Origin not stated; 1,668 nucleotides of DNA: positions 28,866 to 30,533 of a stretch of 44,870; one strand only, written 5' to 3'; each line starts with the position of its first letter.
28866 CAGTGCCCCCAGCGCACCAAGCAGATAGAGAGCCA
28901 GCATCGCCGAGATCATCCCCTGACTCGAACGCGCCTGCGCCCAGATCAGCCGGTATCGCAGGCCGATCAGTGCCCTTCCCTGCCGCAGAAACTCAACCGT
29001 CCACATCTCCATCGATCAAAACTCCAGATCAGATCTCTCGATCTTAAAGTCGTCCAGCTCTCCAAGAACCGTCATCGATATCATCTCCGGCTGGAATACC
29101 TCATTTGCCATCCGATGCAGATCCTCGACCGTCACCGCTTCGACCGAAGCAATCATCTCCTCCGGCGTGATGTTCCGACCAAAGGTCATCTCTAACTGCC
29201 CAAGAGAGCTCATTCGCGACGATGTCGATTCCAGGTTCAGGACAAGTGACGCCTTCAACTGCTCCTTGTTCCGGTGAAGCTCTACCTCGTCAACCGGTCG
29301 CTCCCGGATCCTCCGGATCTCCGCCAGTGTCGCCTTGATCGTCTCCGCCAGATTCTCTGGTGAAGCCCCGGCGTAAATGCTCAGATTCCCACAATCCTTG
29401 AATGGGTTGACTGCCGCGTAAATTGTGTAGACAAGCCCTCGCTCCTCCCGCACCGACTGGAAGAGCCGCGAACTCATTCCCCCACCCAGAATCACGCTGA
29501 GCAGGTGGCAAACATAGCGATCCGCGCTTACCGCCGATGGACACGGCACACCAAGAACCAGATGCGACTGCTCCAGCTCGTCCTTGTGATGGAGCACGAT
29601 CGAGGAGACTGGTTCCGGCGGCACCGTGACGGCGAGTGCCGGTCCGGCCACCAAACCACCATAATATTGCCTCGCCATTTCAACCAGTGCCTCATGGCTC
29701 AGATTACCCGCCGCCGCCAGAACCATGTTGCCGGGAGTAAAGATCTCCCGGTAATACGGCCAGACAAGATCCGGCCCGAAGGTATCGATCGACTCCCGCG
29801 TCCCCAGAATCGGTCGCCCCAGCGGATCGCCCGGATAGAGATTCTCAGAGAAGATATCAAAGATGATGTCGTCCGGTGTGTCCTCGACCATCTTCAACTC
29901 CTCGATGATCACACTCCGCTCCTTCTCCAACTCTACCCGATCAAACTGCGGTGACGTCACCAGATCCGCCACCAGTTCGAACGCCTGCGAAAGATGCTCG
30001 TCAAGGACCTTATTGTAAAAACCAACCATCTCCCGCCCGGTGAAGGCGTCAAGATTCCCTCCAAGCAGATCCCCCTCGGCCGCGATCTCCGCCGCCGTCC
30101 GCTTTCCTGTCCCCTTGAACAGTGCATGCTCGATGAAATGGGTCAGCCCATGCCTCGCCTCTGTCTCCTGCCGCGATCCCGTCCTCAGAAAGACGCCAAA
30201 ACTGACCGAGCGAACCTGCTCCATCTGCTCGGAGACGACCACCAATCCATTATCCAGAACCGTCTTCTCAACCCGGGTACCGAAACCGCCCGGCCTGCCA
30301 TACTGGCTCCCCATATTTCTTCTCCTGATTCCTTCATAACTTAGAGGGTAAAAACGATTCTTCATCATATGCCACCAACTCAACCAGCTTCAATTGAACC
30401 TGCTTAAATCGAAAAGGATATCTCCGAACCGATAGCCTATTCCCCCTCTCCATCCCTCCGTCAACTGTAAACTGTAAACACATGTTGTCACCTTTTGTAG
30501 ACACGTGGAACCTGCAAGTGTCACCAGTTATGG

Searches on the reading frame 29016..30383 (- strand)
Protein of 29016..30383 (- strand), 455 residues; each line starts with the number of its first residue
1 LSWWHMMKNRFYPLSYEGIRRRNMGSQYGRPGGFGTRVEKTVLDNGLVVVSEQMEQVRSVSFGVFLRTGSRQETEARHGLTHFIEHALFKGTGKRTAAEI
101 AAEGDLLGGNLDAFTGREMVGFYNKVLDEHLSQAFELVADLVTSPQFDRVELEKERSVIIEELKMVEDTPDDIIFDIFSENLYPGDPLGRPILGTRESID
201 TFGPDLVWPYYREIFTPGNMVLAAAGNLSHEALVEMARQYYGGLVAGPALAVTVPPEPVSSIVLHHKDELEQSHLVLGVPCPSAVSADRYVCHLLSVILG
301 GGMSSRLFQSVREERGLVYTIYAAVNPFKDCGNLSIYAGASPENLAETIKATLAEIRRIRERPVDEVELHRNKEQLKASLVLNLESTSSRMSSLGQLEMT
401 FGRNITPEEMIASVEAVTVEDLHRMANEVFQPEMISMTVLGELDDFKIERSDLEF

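Call 14: search_protein_families(library=pfam, proteins=[window:29016-30383:-])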
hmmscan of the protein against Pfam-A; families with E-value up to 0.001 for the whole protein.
window:29016-30383:- (455 aa): 2 families
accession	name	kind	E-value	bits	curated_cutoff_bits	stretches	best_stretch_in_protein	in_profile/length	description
PF05193.26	Peptidase_M16_C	-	1.4e-42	146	23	1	210-376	10-181/181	Peptidase M16 inactive domain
PF00675.25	Peptidase_M16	-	2.9e-35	121.8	22.3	1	48-195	1-148/149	Insulinase (Peptidase family M16)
